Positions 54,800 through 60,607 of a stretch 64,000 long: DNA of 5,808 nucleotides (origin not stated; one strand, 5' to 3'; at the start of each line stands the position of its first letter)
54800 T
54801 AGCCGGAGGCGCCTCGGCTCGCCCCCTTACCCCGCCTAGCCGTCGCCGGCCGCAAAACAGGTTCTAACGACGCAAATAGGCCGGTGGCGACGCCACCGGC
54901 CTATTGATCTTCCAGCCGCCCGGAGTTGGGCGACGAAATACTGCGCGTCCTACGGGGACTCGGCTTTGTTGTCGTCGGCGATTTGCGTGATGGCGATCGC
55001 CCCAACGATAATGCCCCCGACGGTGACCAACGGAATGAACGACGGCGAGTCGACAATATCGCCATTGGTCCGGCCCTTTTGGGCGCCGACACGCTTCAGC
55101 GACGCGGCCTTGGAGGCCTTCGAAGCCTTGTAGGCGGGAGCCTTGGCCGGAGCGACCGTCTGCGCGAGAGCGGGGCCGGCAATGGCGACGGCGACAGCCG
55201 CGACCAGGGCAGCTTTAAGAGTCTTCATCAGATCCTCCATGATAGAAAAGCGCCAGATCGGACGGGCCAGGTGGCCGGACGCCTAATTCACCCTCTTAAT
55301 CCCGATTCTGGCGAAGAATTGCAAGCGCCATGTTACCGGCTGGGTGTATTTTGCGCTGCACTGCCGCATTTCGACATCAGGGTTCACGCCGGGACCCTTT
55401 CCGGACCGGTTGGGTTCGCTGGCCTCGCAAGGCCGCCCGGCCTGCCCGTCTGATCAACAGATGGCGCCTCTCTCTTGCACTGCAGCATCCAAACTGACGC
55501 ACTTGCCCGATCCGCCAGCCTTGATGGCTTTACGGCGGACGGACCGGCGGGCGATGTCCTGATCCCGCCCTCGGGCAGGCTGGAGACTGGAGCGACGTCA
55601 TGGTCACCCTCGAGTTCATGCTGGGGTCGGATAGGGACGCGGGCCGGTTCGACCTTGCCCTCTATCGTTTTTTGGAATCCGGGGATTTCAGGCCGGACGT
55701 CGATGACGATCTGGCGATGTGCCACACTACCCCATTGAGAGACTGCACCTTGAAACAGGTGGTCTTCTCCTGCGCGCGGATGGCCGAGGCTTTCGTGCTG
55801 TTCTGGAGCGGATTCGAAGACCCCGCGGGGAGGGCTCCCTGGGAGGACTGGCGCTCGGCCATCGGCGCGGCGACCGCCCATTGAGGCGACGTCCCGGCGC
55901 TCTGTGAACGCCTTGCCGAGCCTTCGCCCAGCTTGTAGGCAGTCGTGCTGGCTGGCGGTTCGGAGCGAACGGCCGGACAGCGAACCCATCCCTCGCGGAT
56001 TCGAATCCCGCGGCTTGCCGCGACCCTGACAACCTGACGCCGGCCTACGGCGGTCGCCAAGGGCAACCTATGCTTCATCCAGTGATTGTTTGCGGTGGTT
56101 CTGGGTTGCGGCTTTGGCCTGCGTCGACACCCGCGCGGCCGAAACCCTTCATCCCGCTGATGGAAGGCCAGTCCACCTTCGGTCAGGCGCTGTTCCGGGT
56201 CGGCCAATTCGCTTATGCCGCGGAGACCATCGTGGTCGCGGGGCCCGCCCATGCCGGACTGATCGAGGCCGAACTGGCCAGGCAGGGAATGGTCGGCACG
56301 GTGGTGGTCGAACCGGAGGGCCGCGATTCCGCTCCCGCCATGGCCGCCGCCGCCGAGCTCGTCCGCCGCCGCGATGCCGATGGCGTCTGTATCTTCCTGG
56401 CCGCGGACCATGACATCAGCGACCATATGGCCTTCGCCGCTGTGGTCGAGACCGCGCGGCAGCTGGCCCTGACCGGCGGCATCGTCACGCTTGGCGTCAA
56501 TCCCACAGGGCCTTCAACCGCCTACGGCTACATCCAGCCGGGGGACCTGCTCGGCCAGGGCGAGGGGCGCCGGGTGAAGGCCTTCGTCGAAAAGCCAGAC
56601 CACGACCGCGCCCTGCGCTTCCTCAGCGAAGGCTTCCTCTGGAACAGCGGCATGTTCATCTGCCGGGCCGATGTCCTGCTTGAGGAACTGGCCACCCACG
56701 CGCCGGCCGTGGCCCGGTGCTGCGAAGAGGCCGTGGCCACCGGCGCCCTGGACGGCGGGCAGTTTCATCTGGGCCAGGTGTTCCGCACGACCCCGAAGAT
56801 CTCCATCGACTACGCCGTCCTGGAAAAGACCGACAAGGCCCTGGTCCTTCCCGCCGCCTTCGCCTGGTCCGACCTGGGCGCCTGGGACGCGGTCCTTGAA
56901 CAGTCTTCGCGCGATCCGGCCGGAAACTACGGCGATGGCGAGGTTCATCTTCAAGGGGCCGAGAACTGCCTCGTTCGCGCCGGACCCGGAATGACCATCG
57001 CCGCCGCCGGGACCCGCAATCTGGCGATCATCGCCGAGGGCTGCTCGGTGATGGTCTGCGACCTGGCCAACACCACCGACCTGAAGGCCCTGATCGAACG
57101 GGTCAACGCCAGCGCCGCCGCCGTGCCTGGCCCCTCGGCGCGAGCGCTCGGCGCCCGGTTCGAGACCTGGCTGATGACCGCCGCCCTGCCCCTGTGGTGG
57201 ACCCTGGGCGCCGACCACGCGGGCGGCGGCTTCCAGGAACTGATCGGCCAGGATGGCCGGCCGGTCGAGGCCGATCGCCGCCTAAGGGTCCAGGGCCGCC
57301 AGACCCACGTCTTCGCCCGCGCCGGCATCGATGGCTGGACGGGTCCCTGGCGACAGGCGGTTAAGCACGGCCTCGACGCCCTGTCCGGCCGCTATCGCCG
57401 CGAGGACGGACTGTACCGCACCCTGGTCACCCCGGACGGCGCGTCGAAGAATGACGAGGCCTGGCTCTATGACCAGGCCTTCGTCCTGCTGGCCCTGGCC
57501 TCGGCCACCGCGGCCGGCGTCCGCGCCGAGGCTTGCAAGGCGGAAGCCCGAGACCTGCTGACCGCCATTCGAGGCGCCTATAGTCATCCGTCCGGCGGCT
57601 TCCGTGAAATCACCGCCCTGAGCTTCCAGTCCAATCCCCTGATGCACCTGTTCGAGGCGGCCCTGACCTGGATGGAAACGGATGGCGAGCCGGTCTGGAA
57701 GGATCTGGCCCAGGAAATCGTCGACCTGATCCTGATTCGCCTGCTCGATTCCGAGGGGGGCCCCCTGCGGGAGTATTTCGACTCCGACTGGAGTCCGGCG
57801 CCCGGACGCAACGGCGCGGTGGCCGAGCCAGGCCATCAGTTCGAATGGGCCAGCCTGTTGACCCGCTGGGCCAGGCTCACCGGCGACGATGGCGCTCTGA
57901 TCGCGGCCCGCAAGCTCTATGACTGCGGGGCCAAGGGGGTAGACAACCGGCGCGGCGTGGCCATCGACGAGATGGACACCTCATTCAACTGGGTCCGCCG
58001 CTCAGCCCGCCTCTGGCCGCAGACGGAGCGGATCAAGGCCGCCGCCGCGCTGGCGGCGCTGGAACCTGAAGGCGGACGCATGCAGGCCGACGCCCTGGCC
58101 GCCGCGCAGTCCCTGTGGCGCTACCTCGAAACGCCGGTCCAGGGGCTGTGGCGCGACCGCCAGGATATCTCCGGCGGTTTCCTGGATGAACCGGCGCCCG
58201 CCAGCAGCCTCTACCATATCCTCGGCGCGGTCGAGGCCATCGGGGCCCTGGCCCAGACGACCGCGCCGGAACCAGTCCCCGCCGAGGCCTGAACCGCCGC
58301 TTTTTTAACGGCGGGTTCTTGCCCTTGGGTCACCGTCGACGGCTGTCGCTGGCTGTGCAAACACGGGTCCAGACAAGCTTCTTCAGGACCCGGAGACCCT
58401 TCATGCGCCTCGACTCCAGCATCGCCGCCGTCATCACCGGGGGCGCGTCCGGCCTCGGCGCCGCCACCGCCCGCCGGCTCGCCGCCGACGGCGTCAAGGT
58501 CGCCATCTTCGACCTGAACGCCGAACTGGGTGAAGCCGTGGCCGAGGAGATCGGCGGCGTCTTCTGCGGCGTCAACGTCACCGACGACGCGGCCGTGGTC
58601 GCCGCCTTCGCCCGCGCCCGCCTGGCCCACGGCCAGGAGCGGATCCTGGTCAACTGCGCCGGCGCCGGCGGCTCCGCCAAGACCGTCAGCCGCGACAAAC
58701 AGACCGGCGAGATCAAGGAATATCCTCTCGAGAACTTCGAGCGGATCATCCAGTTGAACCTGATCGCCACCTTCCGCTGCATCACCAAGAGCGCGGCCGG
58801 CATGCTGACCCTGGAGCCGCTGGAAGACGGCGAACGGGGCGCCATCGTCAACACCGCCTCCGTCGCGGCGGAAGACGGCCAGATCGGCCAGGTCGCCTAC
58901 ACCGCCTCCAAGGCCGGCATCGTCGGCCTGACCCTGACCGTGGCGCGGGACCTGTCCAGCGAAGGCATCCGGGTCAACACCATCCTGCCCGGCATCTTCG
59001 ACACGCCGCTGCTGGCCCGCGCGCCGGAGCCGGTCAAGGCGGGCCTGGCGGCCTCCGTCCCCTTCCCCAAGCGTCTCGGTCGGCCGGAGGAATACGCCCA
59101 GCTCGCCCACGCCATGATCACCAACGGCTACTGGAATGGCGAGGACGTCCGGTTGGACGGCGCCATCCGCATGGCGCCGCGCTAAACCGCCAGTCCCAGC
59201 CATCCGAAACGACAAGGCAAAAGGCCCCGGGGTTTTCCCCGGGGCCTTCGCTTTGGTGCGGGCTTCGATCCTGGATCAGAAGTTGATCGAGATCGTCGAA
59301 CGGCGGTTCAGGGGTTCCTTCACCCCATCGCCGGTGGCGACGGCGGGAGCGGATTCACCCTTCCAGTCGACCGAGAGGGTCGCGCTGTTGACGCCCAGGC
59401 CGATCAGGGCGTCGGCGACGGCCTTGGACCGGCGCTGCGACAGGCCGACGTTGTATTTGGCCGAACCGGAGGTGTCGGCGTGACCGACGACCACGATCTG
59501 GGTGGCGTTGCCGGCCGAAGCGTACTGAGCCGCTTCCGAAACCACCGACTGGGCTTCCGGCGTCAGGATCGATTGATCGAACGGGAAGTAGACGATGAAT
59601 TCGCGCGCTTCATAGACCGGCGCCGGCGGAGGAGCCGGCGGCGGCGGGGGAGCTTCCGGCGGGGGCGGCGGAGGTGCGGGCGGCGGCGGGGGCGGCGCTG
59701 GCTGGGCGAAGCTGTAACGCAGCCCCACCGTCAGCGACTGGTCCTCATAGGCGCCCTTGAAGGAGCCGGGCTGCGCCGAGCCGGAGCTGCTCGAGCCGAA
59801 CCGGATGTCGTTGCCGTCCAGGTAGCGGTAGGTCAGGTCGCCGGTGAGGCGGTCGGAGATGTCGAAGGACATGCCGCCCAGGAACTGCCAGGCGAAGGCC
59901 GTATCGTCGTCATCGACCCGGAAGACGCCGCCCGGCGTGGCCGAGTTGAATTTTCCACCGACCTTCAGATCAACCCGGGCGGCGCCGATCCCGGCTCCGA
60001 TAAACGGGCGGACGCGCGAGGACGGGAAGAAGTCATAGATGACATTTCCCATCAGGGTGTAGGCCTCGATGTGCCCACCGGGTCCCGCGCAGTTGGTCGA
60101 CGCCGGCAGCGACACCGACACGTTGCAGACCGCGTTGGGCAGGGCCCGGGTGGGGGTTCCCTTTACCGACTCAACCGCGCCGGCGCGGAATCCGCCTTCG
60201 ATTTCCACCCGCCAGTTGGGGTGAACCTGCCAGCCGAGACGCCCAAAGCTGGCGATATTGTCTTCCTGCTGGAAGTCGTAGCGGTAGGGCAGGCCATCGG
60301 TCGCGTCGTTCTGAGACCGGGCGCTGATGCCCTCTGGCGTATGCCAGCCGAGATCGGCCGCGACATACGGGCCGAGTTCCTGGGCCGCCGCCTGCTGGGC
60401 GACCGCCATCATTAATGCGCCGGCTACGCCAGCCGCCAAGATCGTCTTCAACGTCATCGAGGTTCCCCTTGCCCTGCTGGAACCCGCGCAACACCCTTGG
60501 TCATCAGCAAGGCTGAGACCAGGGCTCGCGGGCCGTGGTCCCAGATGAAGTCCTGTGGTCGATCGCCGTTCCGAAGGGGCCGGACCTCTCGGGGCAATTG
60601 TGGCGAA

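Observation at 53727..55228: Triplet of paralogous small secreted proteins heading the polysaccharide export operon: candidate capsule-anchor or sorting system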

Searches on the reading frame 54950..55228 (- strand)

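Call 7: search_protein_families(library=pfam, proteins=[window:54950-55228:-], max_evalue=10)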
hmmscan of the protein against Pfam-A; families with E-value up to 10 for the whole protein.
window:54950-55228:- (92 aa): 2 families
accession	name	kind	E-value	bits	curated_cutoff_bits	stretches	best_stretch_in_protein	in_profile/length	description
PF04956.18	TrbC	-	1.1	9.9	27.9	1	3-32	11-41/98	TrbC/VIRB2 pilin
PF13253.11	DUF4044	-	1.3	9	21.8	1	67-79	21-33/33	Protein of unknown function (DUF4044)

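Call 8: search_protein_families(library=ncbifam, proteins=[window:54950-55228:-], max_evalue=10)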
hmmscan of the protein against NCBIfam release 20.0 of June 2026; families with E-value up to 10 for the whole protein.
window:54950-55228:- (92 aa): 2 families
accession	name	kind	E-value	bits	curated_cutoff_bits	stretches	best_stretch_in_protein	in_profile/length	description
NF047414.1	BRANT_His_rich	hypoth_equivalog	0.03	15.3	44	1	1-41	2-40/62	His-rich protein BRANT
NF038356.1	actino_DLW39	hypoth_equivalog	0.49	10.3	24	1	67-90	3-26/38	DLW-39 family protein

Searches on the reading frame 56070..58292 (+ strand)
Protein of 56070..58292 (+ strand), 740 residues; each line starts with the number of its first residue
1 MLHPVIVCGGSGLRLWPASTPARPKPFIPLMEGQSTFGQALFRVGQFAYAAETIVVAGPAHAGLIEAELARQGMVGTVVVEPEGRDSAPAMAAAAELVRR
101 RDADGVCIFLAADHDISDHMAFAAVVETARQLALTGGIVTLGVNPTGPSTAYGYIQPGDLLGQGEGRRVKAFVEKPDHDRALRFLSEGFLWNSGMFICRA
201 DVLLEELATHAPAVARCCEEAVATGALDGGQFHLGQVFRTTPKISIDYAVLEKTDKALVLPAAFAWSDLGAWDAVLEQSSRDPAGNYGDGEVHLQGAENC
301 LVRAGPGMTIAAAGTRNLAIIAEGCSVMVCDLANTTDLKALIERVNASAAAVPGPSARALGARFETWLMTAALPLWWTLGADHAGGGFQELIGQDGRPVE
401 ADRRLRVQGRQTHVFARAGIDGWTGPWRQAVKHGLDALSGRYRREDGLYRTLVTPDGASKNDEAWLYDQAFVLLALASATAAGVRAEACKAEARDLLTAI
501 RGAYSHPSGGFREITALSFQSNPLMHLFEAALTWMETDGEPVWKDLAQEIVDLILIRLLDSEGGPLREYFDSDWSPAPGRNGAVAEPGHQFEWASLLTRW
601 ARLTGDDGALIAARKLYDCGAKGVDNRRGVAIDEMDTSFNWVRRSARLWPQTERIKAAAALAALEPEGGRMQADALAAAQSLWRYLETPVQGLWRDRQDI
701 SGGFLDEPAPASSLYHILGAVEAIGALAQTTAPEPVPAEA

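Call 9: search_protein_families(library=pfam, proteins=[window:56070-58292:+], max_evalue=0.001)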
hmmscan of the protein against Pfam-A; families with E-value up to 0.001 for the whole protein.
window:56070-58292:+ (740 aa): 2 families
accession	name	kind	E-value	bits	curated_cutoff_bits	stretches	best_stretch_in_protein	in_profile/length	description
PF07221.17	GlcNAc_2-epim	-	2.1e-73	248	23.4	1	386-720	1-347/347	N-acylglucosamine 2-epimerase (GlcNAc 2-epimerase)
PF00483.29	NTP_transferase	-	6.2e-37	127.9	21.2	1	4-280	2-240/245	Nucleotidyl transferase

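Call 27: find_related_loci(query=A4, collection=genome_contigs, flank=6000)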
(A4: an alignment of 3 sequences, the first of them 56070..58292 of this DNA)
Query A4 (740 aa) in genome_contigs; peptide patterns used: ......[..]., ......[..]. (x = any residue, [..] = any of these).
120 stretches matched a pattern; 17 encode a relative of the query (tblastn E <= 1e-3); 17 distinct loci.
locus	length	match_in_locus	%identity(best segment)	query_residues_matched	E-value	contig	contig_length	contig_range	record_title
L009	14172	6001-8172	57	1-724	0e+0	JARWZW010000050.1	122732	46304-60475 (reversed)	MAG: Caulobacter sp. isolate D15.bin.28 k141_452211, whole genome shotgun sequence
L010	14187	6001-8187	55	1-729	0e+0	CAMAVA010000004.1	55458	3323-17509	MAG: Brevundimonas vancanneytii isolate AE-24oct19-99 genome assembly, contig: AE-24oct19-C503, whole genome shotgun seq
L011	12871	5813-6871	58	1-355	4e-106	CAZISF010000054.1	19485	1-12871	MAG TPA_asm: uncultured Caulobacter sp. isolate SRP285395_co2_22 genome assembly, contig: NODE_4427_length_19485_cov_17.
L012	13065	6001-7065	56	1-357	1e-105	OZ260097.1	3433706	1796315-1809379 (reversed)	MAG: Caulobacteraceae bacterium isolate NI882-mx-bin10 genome assembly, chromosome: 1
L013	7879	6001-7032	58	1-346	1e-103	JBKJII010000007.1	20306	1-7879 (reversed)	MAG: Caulobacter sp. isolate ant_bin.155 S1Ck117_6329445_flag_1_multi_20.0000_len_20306, whole genome shotgun sequence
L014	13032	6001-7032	57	1-346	4e-102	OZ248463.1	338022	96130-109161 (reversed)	Caulobacteraceae bacterium isolate MiH-16 genome assembly, chromosome: MiH-16-c4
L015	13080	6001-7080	55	1-358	1e-99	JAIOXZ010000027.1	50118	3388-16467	MAG: Caulobacter sp. isolate Tobar12.5m-G13 Tobar12-5m-C517, whole genome shotgun sequence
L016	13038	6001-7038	56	2-348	7e-96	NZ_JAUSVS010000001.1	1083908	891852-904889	Caulobacter ginsengisoli strain DSM 18695 Ga0480221_01, whole genome shotgun sequence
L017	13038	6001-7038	56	2-348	8e-101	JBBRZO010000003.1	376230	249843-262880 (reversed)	MAG: Caulobacterales bacterium isolate metawrap_la5_5 metawrap_la5_5_K_1303923_L_376230_cov_27.0810, whole genome shotgu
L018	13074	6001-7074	40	2-358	2e-61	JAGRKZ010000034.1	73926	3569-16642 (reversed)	MAG: Bauldia sp. isolate HKST-UBA52 2012-05-30_1_(paired)_contig_5850, whole genome shotgun sequence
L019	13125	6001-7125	38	2-365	5e-64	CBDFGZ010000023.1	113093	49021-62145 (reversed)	MAG: Rhodomicrobiaceae bacterium isolate db956d56-ff10-464d-a72c-5208288d2e21 genome assembly, contig: contig_23, whole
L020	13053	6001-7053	32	1-345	4e-50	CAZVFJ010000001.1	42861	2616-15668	MAG TPA_asm: uncultured Leptospirales bacterium isolate SRP192927_co3_21 genome assembly, contig: NODE_1544_length_42861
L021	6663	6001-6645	48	1-214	4e-49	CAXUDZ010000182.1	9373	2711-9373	MAG TPA_asm: uncultured Abditibacterium sp. isolate public_SRR14722176_metawrap_bin.6 genome assembly, contig: public_SR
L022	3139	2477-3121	47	1-214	3e-47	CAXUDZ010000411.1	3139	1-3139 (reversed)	MAG TPA_asm: uncultured Abditibacterium sp. isolate public_SRR14722176_metawrap_bin.6 genome assembly, contig: public_SR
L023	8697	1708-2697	30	5-329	6e-41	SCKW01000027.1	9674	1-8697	MAG: Candidatus Chaera renei isolate AMD01 contig-100_26, whole genome shotgun sequence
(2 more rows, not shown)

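Call 70: search_protein_families(library=ncbifam, proteins=[window:56070-58292:+], max_evalue=0.00001)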
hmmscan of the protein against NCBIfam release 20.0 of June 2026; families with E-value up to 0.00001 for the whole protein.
window:56070-58292:+ (740 aa): 4 families
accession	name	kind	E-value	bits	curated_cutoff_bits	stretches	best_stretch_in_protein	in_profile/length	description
TIGR01479.1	GMP_PMI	equivalog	5.7e-88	295.7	372.95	1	2-348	1-348/467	mannose-1-phosphate guanylyltransferase/mannose-6-phosphate isomerase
NF012004.0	PRK15460.1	equivalog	3.9e-60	203.9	859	1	2-348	6-358/478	mannose-1-phosphate guanyltransferase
NF051846.1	ManIsomPseudo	equivalog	1.8e-15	56.8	600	1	365-662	7-325/401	D-mannose isomerase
NF052547.1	AcylGsamEpipAGE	equivalog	2.5e-06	26.7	600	1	361-594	5-241/384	n-acyl-d-glucosamine 2-epimerase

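Call 76: find_related_loci(query=A4, collection=metagenome_contigs, flank=5000)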
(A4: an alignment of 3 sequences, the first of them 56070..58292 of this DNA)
Query A4 (740 aa) in metagenome_contigs; peptide patterns used: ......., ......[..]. (x = any residue, [..] = any of these).
599 stretches matched a pattern (row limit reached: there are more); 585 encode a relative of the query (tblastn E <= 1e-3); the best 80 are kept; 80 distinct loci.
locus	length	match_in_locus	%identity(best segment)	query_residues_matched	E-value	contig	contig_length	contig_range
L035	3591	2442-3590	57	1-387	1e-118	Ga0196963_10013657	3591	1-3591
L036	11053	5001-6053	35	1-345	1e-65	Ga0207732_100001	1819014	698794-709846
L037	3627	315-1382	36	2-350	1e-62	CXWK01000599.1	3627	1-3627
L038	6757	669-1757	35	4-361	5e-62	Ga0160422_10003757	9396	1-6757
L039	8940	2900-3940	38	4-348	1e-61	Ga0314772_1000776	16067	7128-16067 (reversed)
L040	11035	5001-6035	38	2-343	3e-60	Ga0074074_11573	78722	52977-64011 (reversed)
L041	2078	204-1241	34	3-346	2e-62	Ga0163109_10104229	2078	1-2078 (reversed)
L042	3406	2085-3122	37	2-349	3e-60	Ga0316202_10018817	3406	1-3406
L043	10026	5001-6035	32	1-345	2e-59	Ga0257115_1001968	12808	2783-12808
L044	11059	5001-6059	33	1-347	2e-59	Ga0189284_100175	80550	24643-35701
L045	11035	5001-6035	39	2-343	7e-59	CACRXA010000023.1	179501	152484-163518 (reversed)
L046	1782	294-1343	30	4-347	2e-61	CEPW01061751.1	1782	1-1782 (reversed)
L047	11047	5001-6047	34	1-348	1e-58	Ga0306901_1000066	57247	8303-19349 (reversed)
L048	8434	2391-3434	33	4-345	9e-59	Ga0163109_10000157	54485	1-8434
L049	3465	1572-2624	36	2-349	7e-59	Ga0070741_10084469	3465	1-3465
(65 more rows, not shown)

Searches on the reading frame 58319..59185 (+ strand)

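Call 9: search_protein_families(library=pfam, proteins=[window:58319-59185:+], max_evalue=0.001)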
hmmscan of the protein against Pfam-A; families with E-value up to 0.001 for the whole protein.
window:58319-59185:+ (288 aa): 2 families
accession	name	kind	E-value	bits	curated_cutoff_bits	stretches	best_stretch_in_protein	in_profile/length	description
PF00106.31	adh_short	-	1.9e-44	151.9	26.6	1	37-235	3-190/195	short chain dehydrogenase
PF13561.12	adh_short_C2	-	5.8e-39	134.5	27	1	43-281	3-233/236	Enoyl-(Acyl carrier protein) reductase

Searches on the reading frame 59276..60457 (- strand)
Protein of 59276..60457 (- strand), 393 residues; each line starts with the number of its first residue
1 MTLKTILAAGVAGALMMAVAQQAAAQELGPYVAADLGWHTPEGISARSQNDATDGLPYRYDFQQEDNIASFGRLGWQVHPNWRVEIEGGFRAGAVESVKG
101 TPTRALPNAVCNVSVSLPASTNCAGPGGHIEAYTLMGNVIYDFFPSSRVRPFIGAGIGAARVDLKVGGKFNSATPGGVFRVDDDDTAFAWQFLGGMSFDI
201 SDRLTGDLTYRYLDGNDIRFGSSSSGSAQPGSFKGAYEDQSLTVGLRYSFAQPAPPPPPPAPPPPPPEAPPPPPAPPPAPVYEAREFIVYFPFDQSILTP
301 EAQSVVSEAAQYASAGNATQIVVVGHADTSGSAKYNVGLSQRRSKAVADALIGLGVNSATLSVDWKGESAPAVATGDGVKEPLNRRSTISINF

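Call 9: search_protein_families(library=pfam, proteins=[window:59276-60457:-], max_evalue=0.001)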
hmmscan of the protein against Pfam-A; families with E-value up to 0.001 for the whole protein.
window:59276-60457:- (393 aa): 3 families
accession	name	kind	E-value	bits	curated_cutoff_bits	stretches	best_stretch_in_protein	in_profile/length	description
PF00691.25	OmpA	-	5e-19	68.9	27.2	1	290-385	1-98/98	OmpA family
PF13505.12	OMP_b-brl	-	3.5e-18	66.8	28.7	1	11-250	3-175/175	Outer membrane protein beta-barrel domain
PF02462.21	Opacity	-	0.0002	21.8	21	0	127-213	24-103/126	Opacity family porin protein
